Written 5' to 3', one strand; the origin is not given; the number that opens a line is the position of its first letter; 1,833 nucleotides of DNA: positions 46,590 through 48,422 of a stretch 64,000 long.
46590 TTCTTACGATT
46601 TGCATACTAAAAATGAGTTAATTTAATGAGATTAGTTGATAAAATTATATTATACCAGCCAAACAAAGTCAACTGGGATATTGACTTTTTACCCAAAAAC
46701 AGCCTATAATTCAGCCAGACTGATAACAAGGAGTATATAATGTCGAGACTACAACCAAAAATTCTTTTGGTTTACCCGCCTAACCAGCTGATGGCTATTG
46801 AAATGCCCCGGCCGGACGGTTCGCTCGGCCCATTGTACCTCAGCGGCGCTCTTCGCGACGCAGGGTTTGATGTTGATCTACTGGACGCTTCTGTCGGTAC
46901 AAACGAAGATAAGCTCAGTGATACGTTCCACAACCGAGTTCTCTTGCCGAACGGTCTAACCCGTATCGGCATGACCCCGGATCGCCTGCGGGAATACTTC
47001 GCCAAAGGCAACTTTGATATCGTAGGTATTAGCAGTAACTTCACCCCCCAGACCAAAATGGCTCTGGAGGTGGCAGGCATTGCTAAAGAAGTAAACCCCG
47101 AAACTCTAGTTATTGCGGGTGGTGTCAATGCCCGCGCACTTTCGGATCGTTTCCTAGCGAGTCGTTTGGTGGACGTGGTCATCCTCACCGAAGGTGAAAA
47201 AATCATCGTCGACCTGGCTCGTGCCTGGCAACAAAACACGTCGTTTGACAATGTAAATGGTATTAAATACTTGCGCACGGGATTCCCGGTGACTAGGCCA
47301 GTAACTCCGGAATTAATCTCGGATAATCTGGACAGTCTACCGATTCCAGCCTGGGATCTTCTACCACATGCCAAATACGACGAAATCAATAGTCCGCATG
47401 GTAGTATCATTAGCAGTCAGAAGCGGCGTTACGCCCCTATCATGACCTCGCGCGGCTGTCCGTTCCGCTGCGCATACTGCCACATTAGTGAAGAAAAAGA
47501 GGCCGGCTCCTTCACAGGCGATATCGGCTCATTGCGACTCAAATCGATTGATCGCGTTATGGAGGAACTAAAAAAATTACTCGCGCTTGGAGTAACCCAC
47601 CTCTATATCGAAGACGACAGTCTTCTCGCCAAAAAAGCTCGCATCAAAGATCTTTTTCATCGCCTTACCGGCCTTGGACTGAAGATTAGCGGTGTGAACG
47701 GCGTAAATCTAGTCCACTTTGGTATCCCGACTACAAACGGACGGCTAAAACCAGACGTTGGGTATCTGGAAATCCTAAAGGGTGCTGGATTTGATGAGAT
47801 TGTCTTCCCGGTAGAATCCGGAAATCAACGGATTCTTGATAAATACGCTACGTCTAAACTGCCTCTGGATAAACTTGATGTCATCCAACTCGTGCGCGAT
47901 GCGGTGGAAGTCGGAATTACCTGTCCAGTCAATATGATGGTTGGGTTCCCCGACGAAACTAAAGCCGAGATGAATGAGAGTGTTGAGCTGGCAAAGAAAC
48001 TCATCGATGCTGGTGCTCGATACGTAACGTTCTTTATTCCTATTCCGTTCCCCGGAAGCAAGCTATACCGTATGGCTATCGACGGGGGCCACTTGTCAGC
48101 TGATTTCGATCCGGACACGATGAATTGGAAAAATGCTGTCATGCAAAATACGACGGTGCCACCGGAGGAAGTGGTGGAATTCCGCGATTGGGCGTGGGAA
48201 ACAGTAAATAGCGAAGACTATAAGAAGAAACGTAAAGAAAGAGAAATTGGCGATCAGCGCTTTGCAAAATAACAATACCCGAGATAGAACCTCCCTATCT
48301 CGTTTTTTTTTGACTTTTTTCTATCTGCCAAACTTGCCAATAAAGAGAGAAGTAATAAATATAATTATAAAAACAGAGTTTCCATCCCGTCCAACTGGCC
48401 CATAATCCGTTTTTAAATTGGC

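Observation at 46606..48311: Foreign-composition B12-dependent radical SAM gene inserted, on the opposite strand, into a nucleotide-sugar modification operon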

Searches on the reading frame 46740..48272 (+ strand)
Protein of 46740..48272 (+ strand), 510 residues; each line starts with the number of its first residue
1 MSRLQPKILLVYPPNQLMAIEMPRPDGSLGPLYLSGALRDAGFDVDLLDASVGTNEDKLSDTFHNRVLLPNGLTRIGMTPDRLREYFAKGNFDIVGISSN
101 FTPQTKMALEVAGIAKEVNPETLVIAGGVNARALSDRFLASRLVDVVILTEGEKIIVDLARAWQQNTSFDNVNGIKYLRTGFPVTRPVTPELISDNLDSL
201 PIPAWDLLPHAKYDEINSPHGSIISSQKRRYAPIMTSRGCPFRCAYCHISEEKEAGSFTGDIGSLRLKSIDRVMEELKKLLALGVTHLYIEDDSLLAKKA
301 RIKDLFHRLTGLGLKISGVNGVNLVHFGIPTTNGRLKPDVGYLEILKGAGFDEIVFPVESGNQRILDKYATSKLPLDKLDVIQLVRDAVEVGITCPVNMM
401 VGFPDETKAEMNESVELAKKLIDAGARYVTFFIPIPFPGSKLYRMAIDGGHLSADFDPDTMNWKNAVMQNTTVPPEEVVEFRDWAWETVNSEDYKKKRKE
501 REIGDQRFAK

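Call 6: search_protein_families(library=pfam, proteins=[window:46740-48272:+])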
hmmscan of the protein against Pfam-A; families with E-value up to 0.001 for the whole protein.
window:46740-48272:+ (510 aa): 2 families
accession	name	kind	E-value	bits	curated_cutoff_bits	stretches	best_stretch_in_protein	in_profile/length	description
PF04055.27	Radical_SAM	-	5.1e-17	63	29.5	1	236-418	3-166/166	Radical SAM superfamily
PF02310.24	B12-binding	-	2.5e-15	56.8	32.1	1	29-159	15-120/121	B12 binding domain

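Call 7: search_protein_families(library=ncbifam, proteins=[window:46740-48272:+])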
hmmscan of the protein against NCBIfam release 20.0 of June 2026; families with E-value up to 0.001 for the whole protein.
window:46740-48272:+ (510 aa): 25 families
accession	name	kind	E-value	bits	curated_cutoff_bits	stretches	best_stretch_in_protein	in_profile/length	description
NF038361.1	rSAM_Sden_1168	equivalog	1.3e-40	139.5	575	1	5-453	62-480/560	Sden_1168 family B12-binding radical SAM P-methyltransferase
TIGR02026.1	BchE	equivalog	2.5e-27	95.9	481.35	1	7-480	1-418/497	magnesium-protoporphyrin IX monomethyl ester anaerobic oxidative cyclase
TIGR03471.1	HpnJ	equivalog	3e-26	92.3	577.6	1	92-478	69-421/472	hopanoid biosynthesis associated radical SAM protein HpnJ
TIGR04013.1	B12_SAM_MJ_1487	hypoth_equivalog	4.5e-24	85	251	1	91-444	43-355/382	TIGR04013 family B12-binding domain/radical SAM domain-containing protein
NF050148.1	rSAM_ApyD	equivalog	7.9e-20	70.8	750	1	107-444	89-391/645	RiPP biosynthesis radical SAM protein ApyD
TIGR03975.1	rSAM_ocin_1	subfamily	6.2e-19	67.9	281.85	1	87-421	124-430/606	RiPP maturation radical SAM C-methyltransferase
TIGR04479.1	bcpD_PhpK_rSAM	subfamily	4e-18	65.1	600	1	81-420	100-408/504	PhpK family radical SAM P-methyltransferase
TIGR04014.1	B12_SAM_MJ_0865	equivalog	4.2e-16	58.8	360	1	121-446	69-358/434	methyl-coenzyme M reductase glutamine C-methyltransferase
TIGR04190.1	B12_SAM_Ta0216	equivalog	1.9e-15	56.5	500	1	93-444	81-424/554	TIGR04190 family B12-binding domain/radical SAM domain protein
NF033712.0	B12_rSAM_KedN5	subfamily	3.9e-14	51.8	700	1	84-290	55-246/624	KedN5 family methylcobalamin-dependent radical SAM C-methyltransferase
TIGR04295.1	B12_rSAM_oligo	hypoth_equivalog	8.2e-14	51.1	400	1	123-315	103-275/422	TIGR04295 family B12-binding domain-containing radical SAM protein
TIGR04367.1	HpnR_B12_rSAM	equivalog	1.3e-13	50.3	650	1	91-294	60-238/490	hopanoid C-3 methylase HpnR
NF033070.1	rSAM_AprD4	equivalog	3.2e-13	49.4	500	1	196-471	169-413/456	AprD4 family radical SAM diol-dehydratase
TIGR04072.2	rSAM_ladder_B12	equivalog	3.9e-12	45.5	360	1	231-455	180-381/443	lipid biosynthesis B12-binding/radical SAM protein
NF040542.1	rSAM_RCCLKC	equivalog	4.9e-10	39.1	450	1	91-303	48-244/423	arsinothricin biosynthesis radical SAM protein ArsL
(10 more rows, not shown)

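Call 11: find_homologous_proteins(query=window:46740-48272:+)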
Query window:46740-48272:+ (510 aa): 1200 proteins with E <= 0.001 among 8000 candidates; the best 120 are listed.
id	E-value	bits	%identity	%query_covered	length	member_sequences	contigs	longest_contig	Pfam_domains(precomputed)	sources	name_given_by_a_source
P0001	0.0e+0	1069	92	100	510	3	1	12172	PF04055.28,PF02310.25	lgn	-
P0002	0.0e+0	1017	87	100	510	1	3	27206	PF04055.28,PF02310.25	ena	-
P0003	0.0e+0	1015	86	100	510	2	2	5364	PF04055.28,PF02310.25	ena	-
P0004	3.4e-296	1001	85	100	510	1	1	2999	PF04055.28,PF02310.25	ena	-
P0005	1.3e-288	976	83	100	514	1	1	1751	PF04055.28,PF02310.25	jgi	jgi:radical SAM superfamily enzyme YgiQ (UPF0313 family)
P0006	4.1e-288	974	84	100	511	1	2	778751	PF04055.28,PF02310.25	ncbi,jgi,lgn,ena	ncbi:MAG: radical SAM protein [Patescibacteria group bacterium]|jgi:radical SAM superfamily enzyme Y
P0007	1.7e-281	952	82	100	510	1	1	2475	PF04055.28,PF02310.25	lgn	-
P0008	1.4e-278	943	81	100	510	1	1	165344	PF04055.28,PF02310.25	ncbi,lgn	-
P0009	7.3e-276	934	80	100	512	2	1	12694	PF04055.28,PF02310.25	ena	-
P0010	2.1e-275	932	81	100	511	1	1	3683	PF04055.28,PF02310.25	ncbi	-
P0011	2.3e-275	932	78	100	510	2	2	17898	PF04055.28,PF02310.25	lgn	-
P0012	1.3e-260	883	77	99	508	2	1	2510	PF04055.28,PF02310.25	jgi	jgi:anaerobic magnesium-protoporphyrin IX monomethyl ester cyclase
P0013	7.9e-260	881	76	100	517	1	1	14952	PF04055.28,PF02310.25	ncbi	-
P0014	1.9e-257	873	76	100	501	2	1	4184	PF04055.28,PF02310.25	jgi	-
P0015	1.8e-245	833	71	100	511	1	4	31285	PF04055.28,PF02310.25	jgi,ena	-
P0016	5.8e-244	828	71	100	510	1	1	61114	PF04055.28,PF02310.25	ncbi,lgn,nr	ncbi:B12-binding domain-containing radical SAM protein [Candidatus Peregrinibacteria bacterium]|nr:B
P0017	5.6e-240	815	69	100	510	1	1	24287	PF04055.28,PF02310.25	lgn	-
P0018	2.8e-235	800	69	99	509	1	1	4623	PF04055.28,PF02310.25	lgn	-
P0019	1.3e-229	781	66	99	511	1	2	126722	PF04055.28,PF02310.25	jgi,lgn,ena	-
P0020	3.7e-228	776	67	99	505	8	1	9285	PF04055.28,PF02310.25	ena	-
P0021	4.4e-228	776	66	99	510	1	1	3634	PF04055.28,PF02310.25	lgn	-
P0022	6.9e-228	775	68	99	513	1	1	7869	PF04055.28,PF02310.25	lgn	-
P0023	2.8e-227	773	68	99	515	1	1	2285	PF04055.28,PF02310.25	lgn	-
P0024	7.7e-224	762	64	100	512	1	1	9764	PF04055.28,PF02310.25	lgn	-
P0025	2.8e-220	750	64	99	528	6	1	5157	PF04055.28,PF02310.25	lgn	-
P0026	1.4e-218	745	65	99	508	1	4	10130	PF04055.28,PF02310.25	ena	-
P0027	2.0e-217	741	65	99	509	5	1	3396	PF04055.28,PF02310.25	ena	-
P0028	2.8e-217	740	64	99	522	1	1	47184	PF04055.28,PF02310.25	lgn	-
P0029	2.3e-216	737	62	100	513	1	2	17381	PF04055.28,PF02310.25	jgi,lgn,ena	-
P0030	3.9e-216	737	65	99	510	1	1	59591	PF04055.28,PF02310.25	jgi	jgi:radical SAM superfamily enzyme YgiQ (UPF0313 family)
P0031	1.5e-208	712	63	99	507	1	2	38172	PF04055.28,PF02310.25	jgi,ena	-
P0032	4.2e-204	697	60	99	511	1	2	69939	PF04055.28,PF02310.25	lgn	-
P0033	7.5e-204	696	61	99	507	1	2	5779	PF04055.28,PF02310.25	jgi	-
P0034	5.5e-203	693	62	96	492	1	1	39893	PF04055.28,PF02310.25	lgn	-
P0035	1.1e-201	689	60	99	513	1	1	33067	PF04055.28,PF02310.25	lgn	-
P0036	7.1e-201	686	59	98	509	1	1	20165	PF04055.28,PF02310.25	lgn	-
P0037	1.0e-200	686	61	99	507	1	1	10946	PF04055.28,PF02310.25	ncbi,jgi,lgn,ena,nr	ncbi:B12-binding domain-containing radical SAM protein [Patescibacteria group bacterium]|nr:B12-bind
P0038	1.9e-200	685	60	98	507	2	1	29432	PF04055.28,PF02310.25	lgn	-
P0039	2.4e-200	685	59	98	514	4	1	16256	PF04055.28,PF02310.25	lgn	-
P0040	4.0e-199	681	61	98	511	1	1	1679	PF04055.28,PF02310.25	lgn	-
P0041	3.0e-198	678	61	98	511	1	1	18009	PF04055.28,PF02310.25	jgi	-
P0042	4.3e-198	677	61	98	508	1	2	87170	PF04055.28,PF02310.25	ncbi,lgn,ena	ncbi:MAG: radical SAM protein [Patescibacteria group bacterium]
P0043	2.3e-197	675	61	98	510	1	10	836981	PF04055.28,PF02310.25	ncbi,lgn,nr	ncbi:MAG: B12-binding domain-containing radical SAM protein [Candidatus Niyogibacteria bacterium]|nr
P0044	4.0e-197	674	59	98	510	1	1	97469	PF04055.28,PF02310.25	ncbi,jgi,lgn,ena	-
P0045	4.8e-197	674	59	98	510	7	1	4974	PF04055.28,PF02310.25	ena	-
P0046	4.9e-197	674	63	95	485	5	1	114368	PF04055.28,PF02310.25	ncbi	ncbi:MAG: hypothetical protein A3J08_02820, partial [Candidatus Lloydbacteria bacterium RIFCSPLOWO2_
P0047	7.7e-197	673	60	98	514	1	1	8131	PF04055.28,PF02310.25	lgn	-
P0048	2.1e-196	672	59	99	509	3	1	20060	PF04055.28,PF02310.25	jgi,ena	-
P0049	2.9e-196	671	58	98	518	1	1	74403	PF04055.28,PF02310.25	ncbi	ncbi:MAG: radical SAM protein [Minisyncoccia bacterium]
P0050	4.3e-196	671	59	98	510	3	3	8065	PF04055.28,PF02310.25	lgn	-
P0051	9.1e-196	669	60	97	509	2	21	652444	PF04055.28,PF02310.25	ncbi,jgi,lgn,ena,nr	ncbi:MAG: hypothetical protein A2W61_08300 [Deltaproteobacteria bacterium RIFCSPLOWO2_01_44_7]|nr:MA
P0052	9.1e-196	669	59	98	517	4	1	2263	PF04055.28,PF02310.25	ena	-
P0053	2.0e-195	668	59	98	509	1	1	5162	PF04055.28,PF02310.25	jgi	-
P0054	3.2e-195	668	60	98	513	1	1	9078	PF04055.28,PF02310.25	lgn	-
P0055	1.2e-193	662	59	99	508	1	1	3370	PF04055.28,PF02310.25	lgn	-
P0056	1.4e-193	662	61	98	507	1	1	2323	PF04055.28,PF02310.25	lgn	-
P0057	1.8e-193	662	60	98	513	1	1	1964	PF04055.28,PF02310.25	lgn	-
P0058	4.0e-193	661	59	96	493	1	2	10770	PF04055.28,PF02310.25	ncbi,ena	-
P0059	1.1e-192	659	59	98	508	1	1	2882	PF04055.28,PF02310.25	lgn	-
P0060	3.0e-192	658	58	98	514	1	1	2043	PF04055.28,PF02310.25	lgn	-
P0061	3.7e-192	658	60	98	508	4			PF04055.28,PF02310.25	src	-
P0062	4.4e-192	657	57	98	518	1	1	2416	PF04055.28,PF02310.25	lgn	-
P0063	5.2e-192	657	57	99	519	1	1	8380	PF04055.28,PF02310.25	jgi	jgi:anaerobic magnesium-protoporphyrin IX monomethyl ester cyclase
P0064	9.6e-192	656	60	99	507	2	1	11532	PF04055.28,PF02310.25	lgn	-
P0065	1.6e-191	655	60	97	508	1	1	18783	PF04055.28,PF02310.25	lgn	-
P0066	2.2e-191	655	60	96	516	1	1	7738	PF04055.28,PF02310.25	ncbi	-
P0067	2.7e-191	655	60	98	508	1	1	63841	PF04055.28,PF02310.25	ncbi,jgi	jgi:radical SAM superfamily enzyme YgiQ (UPF0313 family)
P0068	4.0e-191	654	59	97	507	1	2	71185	PF04055.28,PF02310.25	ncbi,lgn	-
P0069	4.3e-191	654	58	98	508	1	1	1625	PF04055.28,PF02310.25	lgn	-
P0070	6.4e-191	653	59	99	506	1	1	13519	PF04055.28,PF02310.25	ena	-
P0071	1.1e-190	653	60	98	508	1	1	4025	PF04055.28,PF02310.25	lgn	-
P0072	1.3e-190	652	59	99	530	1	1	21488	PF04055.28,PF02310.25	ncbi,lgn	-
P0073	2.7e-190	651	58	98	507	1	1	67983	PF04055.28,PF02310.25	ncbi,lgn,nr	ncbi:MAG: B12-binding domain-containing radical SAM protein [Candidatus Niyogibacteria bacterium]|nr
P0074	2.9e-190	651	60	97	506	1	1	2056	PF04055.28,PF02310.25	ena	-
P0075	8.5e-190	650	59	97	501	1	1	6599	PF04055.28,PF02310.25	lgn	-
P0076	9.8e-190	650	58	99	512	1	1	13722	PF04055.28,PF02310.25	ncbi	-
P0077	1.1e-189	649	60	95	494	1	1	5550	PF04055.28,PF02310.25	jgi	jgi:radical SAM superfamily enzyme YgiQ (UPF0313 family)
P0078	1.5e-189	649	58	98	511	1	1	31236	PF04055.28,PF02310.25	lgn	-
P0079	2.1e-189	648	58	99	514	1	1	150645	PF04055.28,PF02310.25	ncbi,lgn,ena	-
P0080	2.3e-189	648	58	99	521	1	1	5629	PF04055.28,PF02310.25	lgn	-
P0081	2.6e-189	648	58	98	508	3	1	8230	PF04055.28,PF02310.25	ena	-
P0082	4.9e-189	647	58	98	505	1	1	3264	PF04055.28,PF02310.25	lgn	-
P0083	1.2e-188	646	60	98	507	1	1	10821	PF04055.28,PF02310.25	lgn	-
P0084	1.4e-188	646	60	97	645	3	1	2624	PF04055.28,PF14602.13,PF00132.31,PF25087.2,PF25084.2,PF02310.25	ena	-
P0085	1.7e-188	645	59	99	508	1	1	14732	PF04055.28,PF02310.25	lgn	-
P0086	2.3e-188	645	58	98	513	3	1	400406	PF04055.28,PF02310.25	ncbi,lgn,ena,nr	ncbi:MAG: radical SAM domain-containing protein [Parcubacteria group bacterium Gr01-1014_3]|nr:MAG: 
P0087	4.8e-188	644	60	98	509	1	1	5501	PF04055.28,PF02310.25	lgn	-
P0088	2.4e-187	642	58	98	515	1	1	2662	PF04055.28,PF02310.25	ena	-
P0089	8.9e-187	640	60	96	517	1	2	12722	PF04055.28,PF02310.25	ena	-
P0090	1.0e-186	640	57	98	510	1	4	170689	PF04055.28,PF02310.25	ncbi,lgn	-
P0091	1.0e-186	640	56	98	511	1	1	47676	PF04055.28,PF02310.25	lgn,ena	-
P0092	1.2e-186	639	58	98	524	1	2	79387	PF04055.28,PF02310.25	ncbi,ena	ncbi:MAG: radical SAM protein [Patescibacteria group bacterium]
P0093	5.4e-186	637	58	97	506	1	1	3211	PF04055.28,PF02310.25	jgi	jgi:anaerobic magnesium-protoporphyrin IX monomethyl ester cyclase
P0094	1.3e-185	636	59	96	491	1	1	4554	PF04055.28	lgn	-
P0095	1.4e-185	636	55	98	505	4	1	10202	PF04055.28,PF02310.25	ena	-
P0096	1.0e-184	633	58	99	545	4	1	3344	PF04055.28,PF02310.25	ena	-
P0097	1.2e-184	633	59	95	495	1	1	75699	PF04055.28,PF02310.25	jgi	jgi:radical SAM superfamily enzyme YgiQ (UPF0313 family)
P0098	1.2e-184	633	58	99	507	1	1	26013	PF04055.28,PF02310.25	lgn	-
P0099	1.3e-184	633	57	98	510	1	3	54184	PF04055.28,PF02310.25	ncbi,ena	-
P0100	4.8e-184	631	58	99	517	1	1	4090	PF04055.28,PF02310.25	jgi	-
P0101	1.5e-183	629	56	99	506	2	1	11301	PF04055.28,PF02310.25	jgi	jgi:radical SAM superfamily enzyme YgiQ (UPF0313 family)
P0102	1.8e-183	629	58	98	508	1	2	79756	PF04055.28,PF02310.25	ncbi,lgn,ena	-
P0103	4.5e-183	628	58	99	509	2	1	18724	PF04055.28,PF02310.25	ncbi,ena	-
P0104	5.2e-183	627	56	98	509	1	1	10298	PF04055.28,PF02310.25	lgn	-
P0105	5.6e-183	627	56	99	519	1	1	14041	PF04055.28,PF02310.25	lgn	-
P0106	1.0e-182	626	58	97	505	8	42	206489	PF04055.28,PF02310.25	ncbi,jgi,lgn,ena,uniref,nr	ncbi:hypothetical protein A3B05_01155 [Candidatus Giovannonibacteria bacterium RIFCSPLOWO2_01_FULL_4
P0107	1.1e-182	626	55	98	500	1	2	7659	PF04055.28,PF02310.25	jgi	jgi:anaerobic magnesium-protoporphyrin IX monomethyl ester cyclase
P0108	1.6e-182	626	56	97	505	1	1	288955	PF04055.28,PF02310.25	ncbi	-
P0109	3.4e-182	625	56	98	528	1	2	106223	PF04055.28,PF02310.25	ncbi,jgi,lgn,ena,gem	-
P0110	3.4e-182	625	55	98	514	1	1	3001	PF04055.28,PF02310.25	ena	-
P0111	1.1e-181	623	57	97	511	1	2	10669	PF04055.28,PF02310.25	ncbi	-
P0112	1.1e-181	623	55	99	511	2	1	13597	PF04055.28,PF02310.25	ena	-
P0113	1.7e-181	622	57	97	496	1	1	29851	PF04055.28,PF02310.25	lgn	-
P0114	2.0e-181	622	59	98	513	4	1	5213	PF04055.28,PF02310.25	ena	-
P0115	5.3e-181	621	57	99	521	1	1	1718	PF04055.28,PF02310.25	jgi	jgi:radical SAM superfamily enzyme YgiQ (UPF0313 family)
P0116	8.8e-181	620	57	98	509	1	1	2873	PF04055.28,PF02310.25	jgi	-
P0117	1.1e-180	620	55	98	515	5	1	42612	PF04055.28,PF02310.25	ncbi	-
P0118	1.1e-180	620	57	98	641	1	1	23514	PF04055.28,PF14602.13,PF00132.31,PF25087.2,PF25084.2,PF02310.25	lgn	-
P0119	1.2e-180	620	56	98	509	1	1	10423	PF04055.28,PF02310.25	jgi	jgi:radical SAM superfamily enzyme YgiQ (UPF0313 family)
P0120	1.8e-180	619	55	98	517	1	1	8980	PF04055.28,PF02310.25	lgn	-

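Call 14: find_encoding_contigs(protein=window:46740-48272:+, flank=10000, max_places=4)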
Protein window:46740-48272:+ (510 aa): no gene with exactly this product is on record in the collection.

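Call 15: find_encoding_contigs(protein=P0001, flank=10000, max_places=3)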
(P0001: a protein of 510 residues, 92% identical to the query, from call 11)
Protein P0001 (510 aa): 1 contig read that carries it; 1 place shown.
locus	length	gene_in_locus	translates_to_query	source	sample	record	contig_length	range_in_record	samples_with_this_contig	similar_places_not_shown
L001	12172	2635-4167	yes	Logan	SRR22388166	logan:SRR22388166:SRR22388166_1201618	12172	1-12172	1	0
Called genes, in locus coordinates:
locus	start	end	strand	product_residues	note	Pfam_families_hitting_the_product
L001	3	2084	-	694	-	?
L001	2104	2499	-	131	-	PF07883:Cupin_2 (faint)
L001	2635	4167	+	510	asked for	PF02310:B12-binding, PF04055:Radical_SAM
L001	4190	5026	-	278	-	PF00535:Glycos_transf_2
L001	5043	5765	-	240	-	PF00923:TAL_FSA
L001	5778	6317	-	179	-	PF13419:HAD_2, PF00702:Hydrolase, PF13242:Hydrolase_like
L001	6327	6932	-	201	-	PF13580:SIS_2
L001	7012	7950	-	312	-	PF00288:GHMP_kinases_N, PF08544:GHMP_kinases_C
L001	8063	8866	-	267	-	PF03372:Exo_endo_phos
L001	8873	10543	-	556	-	PF00459:Inositol_P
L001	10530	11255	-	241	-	PF00483:NTP_transferase, PF12804:NTP_transf_3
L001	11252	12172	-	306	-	?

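Call 16: find_encoding_contigs(protein=P0002, flank=10000, max_places=3)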
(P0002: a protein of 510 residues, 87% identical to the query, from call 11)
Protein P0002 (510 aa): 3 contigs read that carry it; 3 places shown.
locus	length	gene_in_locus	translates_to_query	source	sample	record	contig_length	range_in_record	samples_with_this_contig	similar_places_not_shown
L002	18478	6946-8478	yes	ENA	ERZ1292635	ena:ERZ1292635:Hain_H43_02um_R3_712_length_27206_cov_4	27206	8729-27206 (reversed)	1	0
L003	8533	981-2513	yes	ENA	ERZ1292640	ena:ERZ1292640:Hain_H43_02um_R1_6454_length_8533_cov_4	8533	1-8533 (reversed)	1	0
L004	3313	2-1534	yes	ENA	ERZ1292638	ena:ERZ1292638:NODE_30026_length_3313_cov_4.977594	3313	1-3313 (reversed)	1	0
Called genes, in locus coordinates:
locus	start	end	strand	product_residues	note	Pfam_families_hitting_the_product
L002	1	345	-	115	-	?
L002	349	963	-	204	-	PF07021:MetW, PF12847:Methyltransf_18 (weak), PF13489:Methyltransf_23, PF13847:Methyltransf_31, PF13649:Methyltransf_25 (weak), PF08241:Methyltransf_11, PF08242:Methyltransf_12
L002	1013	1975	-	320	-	PF02353:CMAS (weak), PF13489:Methyltransf_23, PF01209:Ubie_methyltran, PF08241:Methyltransf_11, PF08242:Methyltransf_12, PF13649:Methyltransf_25, PF13847:Methyltransf_31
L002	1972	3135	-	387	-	PF00534:Glycos_transf_1, PF13692:Glyco_trans_1_4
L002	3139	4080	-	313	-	PF01408:GFO_IDH_MocA, PF02894:GFO_IDH_MocA_C, PF22725:GFO_IDH_MocA_C3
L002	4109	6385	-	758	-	PF08421:Methyltransf_13, PF07993:NAD_binding_4 (faint), PF13489:Methyltransf_23, PF02719:Polysacc_synt_2 (faint), PF08484:Methyltransf_14, PF01073:3Beta_HSD, PF01370:Epimerase, PF16363:GDP_Man_Dehyd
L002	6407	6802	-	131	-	PF00190:Cupin_1 (faint)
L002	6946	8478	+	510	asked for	PF02310:B12-binding, PF04055:Radical_SAM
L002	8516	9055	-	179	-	PF00702:Hydrolase, PF13419:HAD_2, PF13242:Hydrolase_like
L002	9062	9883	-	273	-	PF00483:NTP_transferase, PF12804:NTP_transf_3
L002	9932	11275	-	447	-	PF00534:Glycos_transf_1, PF13692:Glyco_trans_1_4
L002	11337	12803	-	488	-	PF02310:B12-binding, PF04055:Radical_SAM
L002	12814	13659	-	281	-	PF01209:Ubie_methyltran, PF08003:Methyltransf_9, PF13489:Methyltransf_23, PF13649:Methyltransf_25, PF13847:Methyltransf_31, PF08241:Methyltransf_11, PF08242:Methyltransf_12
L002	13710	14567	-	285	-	PF00535:Glycos_transf_2, PF13641:Glyco_tranf_2_3 (faint)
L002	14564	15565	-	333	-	PF00535:Glycos_transf_2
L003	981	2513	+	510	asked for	PF02310:B12-binding, PF04055:Radical_SAM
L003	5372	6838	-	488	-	PF02310:B12-binding, PF04055:Radical_SAM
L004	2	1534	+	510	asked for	PF02310:B12-binding, PF04055:Radical_SAM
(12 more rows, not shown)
